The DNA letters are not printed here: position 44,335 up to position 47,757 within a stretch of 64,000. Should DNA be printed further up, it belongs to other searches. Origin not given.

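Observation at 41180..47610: PLD-nuclease/SNF2-helicase fusion coupled to an Eco57I/PglX-type N6-adenine methyltransferase: restriction-modification-like defence module of unusual architecture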

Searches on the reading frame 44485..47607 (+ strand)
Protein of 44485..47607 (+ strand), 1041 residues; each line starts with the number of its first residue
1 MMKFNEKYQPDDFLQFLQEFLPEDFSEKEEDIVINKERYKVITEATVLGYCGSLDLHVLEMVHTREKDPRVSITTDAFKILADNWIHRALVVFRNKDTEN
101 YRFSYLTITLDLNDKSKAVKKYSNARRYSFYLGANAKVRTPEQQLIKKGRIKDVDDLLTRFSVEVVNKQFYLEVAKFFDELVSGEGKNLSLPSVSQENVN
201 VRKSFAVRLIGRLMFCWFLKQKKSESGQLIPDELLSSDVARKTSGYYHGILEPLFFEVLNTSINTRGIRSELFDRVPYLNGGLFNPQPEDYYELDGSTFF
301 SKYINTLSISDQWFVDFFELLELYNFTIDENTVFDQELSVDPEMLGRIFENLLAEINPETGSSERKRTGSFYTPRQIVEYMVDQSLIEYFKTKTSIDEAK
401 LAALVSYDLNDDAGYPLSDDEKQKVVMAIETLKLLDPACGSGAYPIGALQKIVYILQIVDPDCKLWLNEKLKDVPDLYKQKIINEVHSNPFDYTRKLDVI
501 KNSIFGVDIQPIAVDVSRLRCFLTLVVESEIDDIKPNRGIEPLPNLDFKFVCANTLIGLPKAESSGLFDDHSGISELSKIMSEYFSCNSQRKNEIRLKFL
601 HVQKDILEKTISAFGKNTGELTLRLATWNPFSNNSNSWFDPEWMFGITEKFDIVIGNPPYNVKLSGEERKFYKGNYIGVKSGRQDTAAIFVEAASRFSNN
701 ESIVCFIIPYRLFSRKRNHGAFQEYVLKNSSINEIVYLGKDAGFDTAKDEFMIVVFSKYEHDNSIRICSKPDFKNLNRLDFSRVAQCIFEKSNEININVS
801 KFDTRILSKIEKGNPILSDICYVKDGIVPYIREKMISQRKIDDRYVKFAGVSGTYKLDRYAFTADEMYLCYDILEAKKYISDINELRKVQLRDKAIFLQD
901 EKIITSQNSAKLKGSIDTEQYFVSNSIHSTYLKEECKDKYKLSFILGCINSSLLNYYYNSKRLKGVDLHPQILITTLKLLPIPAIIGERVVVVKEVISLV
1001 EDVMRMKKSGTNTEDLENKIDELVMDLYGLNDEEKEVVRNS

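Call 9: search_protein_families(library=pfam, proteins=[window:44485-47607:+], max_evalue=0.01)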
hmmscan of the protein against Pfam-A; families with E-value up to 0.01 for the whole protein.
window:44485-47607:+ (1041 aa): 6 families
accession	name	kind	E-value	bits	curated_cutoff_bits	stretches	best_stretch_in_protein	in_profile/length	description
PF07669.17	Eco57I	-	4.5e-26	92.4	25.3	1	502-741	1-168/171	Eco57I restriction-modification methylase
PF02384.22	N6_Mtase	-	5.8e-12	46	20.4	2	607-761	74-235/311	N-6 DNA Methylase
PF12950.13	TaqI_C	-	1.7e-09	38.4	26.5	1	870-982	11-118/118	TaqI-like C-terminal specificity domain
PF25120.1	DUF7814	-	0.00041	20.5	27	1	251-289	122-161/228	Domain of unknown function (DUF7814)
PF01170.24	UPF0020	-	0.0037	17.4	22.3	0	431-456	29-54/197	RMKL-like, methyltransferase domain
PF20465.4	MmeI_hel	-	0.0038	18.4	27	0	209-284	6-75/75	MmeI, helicase spacer domain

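Call 10: search_protein_families(library=padloc, proteins=[window:44485-47607:+], max_evalue=0.01)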
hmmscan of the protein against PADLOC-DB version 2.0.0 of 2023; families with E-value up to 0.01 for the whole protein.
window:44485-47607:+ (1041 aa): 38 families (the best 25 are shown)
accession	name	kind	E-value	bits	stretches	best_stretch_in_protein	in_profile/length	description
PDLC03601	REase_MTase_IIG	-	1e-70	236.8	2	161-566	202-566/1110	Type IIG restriction enzyme-methyltransferase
PDLC03596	REase_MTase_IIG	-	2.1e-48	163.1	3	88-394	110-454/1148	Type IIG restriction enzyme-methyltransferase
PDLC03612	REase_MTase_IIG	-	5.5e-46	155.3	3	251-623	321-709/1247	Type IIG restriction enzyme-methyltransferase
PDLC03604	REase_MTase_IIG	-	1.6e-23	80.7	3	420-560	378-505/1011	Type IIG restriction enzyme-methyltransferase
PDLC03348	MTase_II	-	6.5e-20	69.2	1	649-1038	345-708/727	Type II methyltransferase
PDLC03628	REase_MTase_IIG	-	2.2e-19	67.1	2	428-560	491-631/1100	Type IIG restriction enzyme-methyltransferase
PDLC03335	MTase_II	-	4.9e-16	56.5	1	539-786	80-337/607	Type II methyltransferase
PDLC02521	PglX|PglXI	-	1.8e-15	54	2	648-796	479-623/1174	PglX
PDLC03250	MTase_II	-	1.4e-12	45.1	2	649-775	339-467/775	Type II methyltransferase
PDLC02527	PglX|PglXI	-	3.3e-12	43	2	370-522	237-388/1332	PglX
PDLC02643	DrmMI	-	1.5e-10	37.6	1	361-523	548-694/1347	DrmMI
PDLC03245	MTase_II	-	1.7e-10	38.1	2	878-1029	426-576/577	Type II methyltransferase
PDLC04134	mad2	-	4e-10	37.1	1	647-758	354-445/492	mads_2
PDLC02525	PglX|PglXI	-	7.8e-10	36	1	370-444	230-297/607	PglX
PDLC02528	PglX|PglXI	-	1.5e-09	34.2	1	648-835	470-657/1125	PglX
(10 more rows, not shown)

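Call 11: search_protein_families(library=ncbifam, proteins=[window:44485-47607:+], max_evalue=0.01)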
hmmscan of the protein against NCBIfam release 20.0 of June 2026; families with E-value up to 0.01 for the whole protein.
window:44485-47607:+ (1041 aa): 3 families
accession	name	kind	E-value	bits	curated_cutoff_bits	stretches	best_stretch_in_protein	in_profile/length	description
NF033452.1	BREX_1_MTaseX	exception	1.3e-17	63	500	2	648-810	505-666/1210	BREX-1 system adenine-specific DNA-methyltransferase PglX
NF033455.1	BREX_6_MTaseX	exception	1.7e-08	32.4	900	2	649-771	553-675/1319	BREX-6 system adenine-specific DNA-methyltransferase PglX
NF033451.1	BREX_2_MTaseX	equivalog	2.4e-07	28.9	400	1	363-465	190-258/1185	BREX-2 system adenine-specific DNA-methyltransferase PglX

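Call 41: search_solved_structures(query=window:44485-47607:+, max_evalue=0.01)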
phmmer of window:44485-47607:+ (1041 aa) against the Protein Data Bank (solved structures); distinct sequences matched with E-value up to 0.01: 3.
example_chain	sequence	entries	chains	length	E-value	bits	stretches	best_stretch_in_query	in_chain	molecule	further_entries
7lni_A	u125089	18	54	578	1.4e-06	29.7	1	881-1029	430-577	Site-specific DNA-methyltransferase (adenine-specific)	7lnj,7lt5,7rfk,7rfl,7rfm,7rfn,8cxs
8cxz_A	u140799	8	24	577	1.6e-06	29.5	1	881-1029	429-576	Site-specific DNA-methyltransferase (adenine-specific)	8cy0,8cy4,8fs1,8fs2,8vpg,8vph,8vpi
7vru_A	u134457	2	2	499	0.0041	18.3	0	639-750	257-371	Site-specific DNA-methyltransferase (adenine-specific)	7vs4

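Call 43: find_homologous_proteins(query=window:44485-47607:+, max_evalue=1e-10)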
Query window:44485-47607:+ (1041 aa): 7862 proteins with E <= 1e-10 among 8000 candidates; the best 120 are listed.
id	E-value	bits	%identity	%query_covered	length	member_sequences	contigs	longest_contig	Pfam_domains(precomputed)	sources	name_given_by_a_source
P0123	0.0e+0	2345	100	100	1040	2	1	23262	PF02384.23,PF07669.18,PF12950.14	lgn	-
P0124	0.0e+0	1991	84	100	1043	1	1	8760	PF02384.23,PF07669.18,PF12950.14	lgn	-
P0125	0.0e+0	1812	77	100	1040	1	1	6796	PF02384.23,PF07669.18,PF12950.14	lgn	-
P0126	0.0e+0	1810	77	100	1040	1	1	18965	PF02384.23,PF07669.18,PF12950.14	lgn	-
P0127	0.0e+0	1797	76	100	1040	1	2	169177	PF02384.23,PF07669.18,PF12950.14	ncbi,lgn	-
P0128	0.0e+0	1791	76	100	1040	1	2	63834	PF02384.23,PF07669.18,PF12950.14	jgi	jgi:hypothetical protein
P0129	0.0e+0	1774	75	100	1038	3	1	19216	PF02384.23,PF07669.18,PF12950.14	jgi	jgi:hypothetical protein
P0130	0.0e+0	1644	70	100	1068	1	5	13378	PF02384.23,PF07669.18,PF12950.14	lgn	-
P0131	0.0e+0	1526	65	100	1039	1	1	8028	PF02384.23,PF07669.18,PF12950.14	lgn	-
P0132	0.0e+0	1520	65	100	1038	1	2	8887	PF02384.23,PF07669.18,PF12950.14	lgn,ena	-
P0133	0.0e+0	1514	66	100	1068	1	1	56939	PF02384.23,PF07669.18,PF12950.14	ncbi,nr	ncbi:MAG: Eco57I restriction-modification methylase domain-containing protein [Candidatus Moranbacte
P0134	0.0e+0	1471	68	100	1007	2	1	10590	PF02384.23,PF07669.18,PF12950.14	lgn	-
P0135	0.0e+0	1468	68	100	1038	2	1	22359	PF02384.23,PF07669.18,PF12950.14,PF01170.25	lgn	-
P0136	0.0e+0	1380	62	100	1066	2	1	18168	PF02384.23,PF07669.18,PF12950.14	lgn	-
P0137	0.0e+0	1349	61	100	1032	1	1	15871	PF02384.23,PF07669.18,PF12950.14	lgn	-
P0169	0.0e+0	1258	59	100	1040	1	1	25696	PF25120.2,PF02384.23,PF07669.18,PF12950.14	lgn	-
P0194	0.0e+0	1228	57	100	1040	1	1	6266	PF02384.23,PF07669.18,PF12950.14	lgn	-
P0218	0.0e+0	1188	56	100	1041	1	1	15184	PF02384.23,PF07669.18,PF12950.14,PF20473.5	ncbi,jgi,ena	jgi:hypothetical protein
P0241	0.0e+0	1098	52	100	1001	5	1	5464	PF25120.2,PF02384.23,PF07669.18,PF12950.14,PF20473.5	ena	-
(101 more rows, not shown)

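Call 80: search_solved_structures(query=A2, max_evalue=1)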
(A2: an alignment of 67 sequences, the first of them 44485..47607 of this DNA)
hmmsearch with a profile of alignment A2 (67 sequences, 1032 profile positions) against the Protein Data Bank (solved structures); distinct sequences matched with E-value up to 1: 23.
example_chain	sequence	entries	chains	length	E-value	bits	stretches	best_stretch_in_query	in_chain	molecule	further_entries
8cxz_A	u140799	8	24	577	6.1e-44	153.7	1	646-1018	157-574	Site-specific DNA-methyltransferase (adenine-specific)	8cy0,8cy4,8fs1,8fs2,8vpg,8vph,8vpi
7lni_A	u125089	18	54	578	6.4e-44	153.7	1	646-1018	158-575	Site-specific DNA-methyltransferase (adenine-specific)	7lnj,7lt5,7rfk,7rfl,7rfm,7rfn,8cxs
7qw5_A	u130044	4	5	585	9.4e-36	126.6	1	641-1023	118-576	Modification methylase BseCI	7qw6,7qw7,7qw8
8c45_A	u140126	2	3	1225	3.3e-23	85.1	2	640-1005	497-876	site-specific DNA-methyltransferase (adenine-specific)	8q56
8zek_A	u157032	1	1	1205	1.5e-20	76.3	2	640-994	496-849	site-specific DNA-methyltransferase (adenine-specific)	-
9ewz_C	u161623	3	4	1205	1.5e-20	76.3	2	640-994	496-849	Adenine-specific methyltransferase BrxX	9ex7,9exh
1aqi_A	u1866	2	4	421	3.3e-11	45.4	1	646-759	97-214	ADENINE-N6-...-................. TAQI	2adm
1g38_A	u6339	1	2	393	3.7e-11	45.2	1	646-758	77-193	MODIFICATION METHYLASE TAQI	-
2ibs_A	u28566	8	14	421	4.1e-11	45.1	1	646-758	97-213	Modification methylase TaqI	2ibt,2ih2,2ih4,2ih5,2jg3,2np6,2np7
1aqj_A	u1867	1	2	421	4.1e-11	45.1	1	646-758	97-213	ADENINE-N6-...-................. TAQI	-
7vru_A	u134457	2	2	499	2.4e-10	42.5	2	637-781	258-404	Site-specific DNA-methyltransferase (adenine-specific)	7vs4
3lkd_A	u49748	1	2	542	4.4e-09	38.3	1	634-799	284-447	Type I restriction-modification system methyltransferase subunit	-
7bst_D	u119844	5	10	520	2.2e-08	36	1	598-839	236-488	Type I restriction enzyme EcoR124II M protein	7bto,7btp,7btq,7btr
8w0p_A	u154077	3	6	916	2.7e-08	35.7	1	644-1012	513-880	RM.BsaXI | site-specific DNA-methyltransferase (adenine-specific)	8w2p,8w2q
2okc_A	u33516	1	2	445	4.7e-07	31.6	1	648-779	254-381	Type I restriction enzyme StySJI M protein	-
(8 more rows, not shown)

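Call 82: predict_structure(alignment_id=A2)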
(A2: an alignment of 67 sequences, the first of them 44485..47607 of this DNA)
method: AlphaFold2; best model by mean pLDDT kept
length: 1041 residues; sequences in the alignment: 67
mean_pLDDT: 77.1   pTM: 0.45
mean pLDDT of the five models: 77.1, 74.5, 71.6, 71.6, 71.2
residues with pLDDT >= 90: 258; 70-90: 483; 50-70: 200; < 50: 100
segments of 3 or more residues with pLDDT < 50: 327-340, 355-374, 435-441, 494-510, 545-558, 563-568, 585-590, 633-635, 639-648
pLDDT, mean of each block of 10 residues (from residue 1): 82 90 90 77 89 91 69 80 88 84 83 63 69 72 83 85 66 82 76 73 82 81 75 87 87 84 74 79 69 61 75 90 57 41 58 49 37 51 71 81 77 78 85 53 61 82 78 80 75 50 42 55 62 76 46 40 50 63 51 67 72 57 63 49 47 87 87 91 89 88 92 86 94 90 70 93 90 79 92 88 91 93 89 81 91 90 92 85 80 89 92 94 93 94 97 93 62 89 88 96 94 95 95 94 85
secondary structure, 60 per line:
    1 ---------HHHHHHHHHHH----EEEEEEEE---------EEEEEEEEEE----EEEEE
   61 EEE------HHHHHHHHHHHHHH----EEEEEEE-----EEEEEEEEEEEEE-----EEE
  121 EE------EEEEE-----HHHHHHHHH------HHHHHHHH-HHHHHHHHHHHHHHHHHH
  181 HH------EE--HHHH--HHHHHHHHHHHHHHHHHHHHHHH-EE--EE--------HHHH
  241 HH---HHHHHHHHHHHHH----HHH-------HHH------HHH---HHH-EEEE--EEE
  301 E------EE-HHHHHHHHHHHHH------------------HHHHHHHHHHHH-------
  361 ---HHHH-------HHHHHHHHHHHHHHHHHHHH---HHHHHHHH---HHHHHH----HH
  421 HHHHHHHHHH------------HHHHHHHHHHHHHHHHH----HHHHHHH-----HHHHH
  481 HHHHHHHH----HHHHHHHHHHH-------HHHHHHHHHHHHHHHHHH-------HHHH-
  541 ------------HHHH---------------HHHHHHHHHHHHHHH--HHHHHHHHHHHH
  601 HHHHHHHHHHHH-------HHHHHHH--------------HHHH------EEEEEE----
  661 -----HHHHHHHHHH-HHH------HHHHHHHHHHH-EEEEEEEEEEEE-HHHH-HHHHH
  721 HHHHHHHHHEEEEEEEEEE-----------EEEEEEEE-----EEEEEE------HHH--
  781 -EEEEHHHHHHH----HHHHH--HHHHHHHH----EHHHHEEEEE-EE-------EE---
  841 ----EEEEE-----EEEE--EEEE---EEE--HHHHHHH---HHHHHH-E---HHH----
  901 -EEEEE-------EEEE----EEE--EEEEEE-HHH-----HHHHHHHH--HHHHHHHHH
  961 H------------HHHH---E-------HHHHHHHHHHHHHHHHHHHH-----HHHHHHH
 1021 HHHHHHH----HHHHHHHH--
elements in order (helices of 4 or more, strands of 3 or more residues): H10-20 E25-32 E42-51 E56-63 H70-83 E88-94 E100-112 E118-122 E129-133 H139-147 H154-161 H163-182 H193-196 H199-221 H237-242 H246-258 E292-295 E298-301 H311-323 H342-353 H364-367 H375-394 H398-405 H409-414 H419-430 H443-459 H464-470 H476-488 H493-503 H511-528 H536-539 H553-556 H572-586 H589-612 H620-626 H641-644 E651-656 H666-675 H686-696 E698-709 H711-714 H716-729 E730-739 E751-758 E764-769 E782-785 H786-792 H797-801 H804-811 H817-820 E821-825 E845-849 E855-858 E861-864 E868-870 H873-879 H883-888 E902-906 E914-917 E922-924 E927-932 H942-949 H952-961 H974-977 H989-1008 H1014-1027 H1032-1039

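Call 85: fold_search(model_id=the predicted structure, library=pdb)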
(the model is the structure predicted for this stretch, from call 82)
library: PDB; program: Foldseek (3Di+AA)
matches with E <= 10: 450; with E <= 0.001: 81
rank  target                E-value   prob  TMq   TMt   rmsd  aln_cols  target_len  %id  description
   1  8cxy_C                7.1e-20  1.00  0.31  0.56  10.8       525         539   18  CamA Adenine Methyltransferase Complexed to Cognate Substrate DNA and Inhibitor N6-(2-Phenethyl)adenosine (Compound 8) (released 2023-01-11)
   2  8cy0_A                7.5e-20  1.00  0.31  0.56  10.8       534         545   20  CamA Adenine Methyltransferase Complexed to Cognate Substrate DNA and Inhibitor MC4756 (Compound 178) (released 2023-01-11)
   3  8cy2_A                8.2e-20  1.00  0.31  0.55  11.2       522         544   19  CamA Adenine Methyltransferase Complexed to Cognate Substrate DNA and Inhibitor APNEA (Compound 9) (released 2023-01-11)
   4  8fs1_C                9.9e-20  1.00  0.31  0.56  11.1       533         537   18  CamA Adenine Methyltransferase Complexed to Cognate Substrate DNA and Inhibitor 11a (YD905) (released 2023-05-10)
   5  7rfm_B                1.1e-19  1.00  0.30  0.54  12.6       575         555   18  CamA Adenine Methyltransferase Complexed to Cognate Substrate DNA and Inhibitor EPZ004777 (released 2021-09-15)
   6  7rfl_C                1.3e-19  1.00  0.31  0.56  10.8       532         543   19  CamA Adenine Methyltransferase Complexed to Cognate Substrate DNA and Inhibitor SGC0946 (released 2021-09-15)
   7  7rfn_A                1.3e-19  1.00  0.31  0.55  10.9       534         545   19  CamA Adenine Methyltransferase Complexed to Cognate Substrate DNA and Inhibitor SGC8158 (released 2021-09-15)
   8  7lni_A                1.4e-19  1.00  0.31  0.55  10.8       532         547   19  SeMet CamA Adenine Methyltransferase Complexed to Cognate Substrate DNA (released 2021-05-19)
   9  8cxw_B                1.4e-19  1.00  0.30  0.54  12.1       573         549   18  CamA Adenine Methyltransferase Complexed to Cognate Substrate DNA and Inhibitor piclidenoson (Compound 4) (released 2023-01-11)
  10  8fs2_A                1.7e-19  1.00  0.31  0.56  10.6       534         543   20  CamA Adenine Methyltransferase Complexed to Cognate Substrate DNA and Inhibitor 11b (YD907) (released 2023-05-10)
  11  7rfl_B                1.7e-19  1.00  0.31  0.54  11.0       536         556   19  CamA Adenine Methyltransferase Complexed to Cognate Substrate DNA and Inhibitor SGC0946 (released 2021-09-15)
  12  7rfm_A                1.7e-19  1.00  0.31  0.56  10.4       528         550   20  CamA Adenine Methyltransferase Complexed to Cognate Substrate DNA and Inhibitor EPZ004777 (released 2021-09-15)
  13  7lni_C                1.7e-19  1.00  0.31  0.56  10.9       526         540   19  SeMet CamA Adenine Methyltransferase Complexed to Cognate Substrate DNA (released 2021-05-19)
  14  7rfm_C                1.9e-19  1.00  0.31  0.57  10.8       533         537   20  CamA Adenine Methyltransferase Complexed to Cognate Substrate DNA and Inhibitor EPZ004777 (released 2021-09-15)
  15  7rfn_C                1.9e-19  1.00  0.31  0.56  10.7       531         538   20  CamA Adenine Methyltransferase Complexed to Cognate Substrate DNA and Inhibitor SGC8158 (released 2021-09-15)
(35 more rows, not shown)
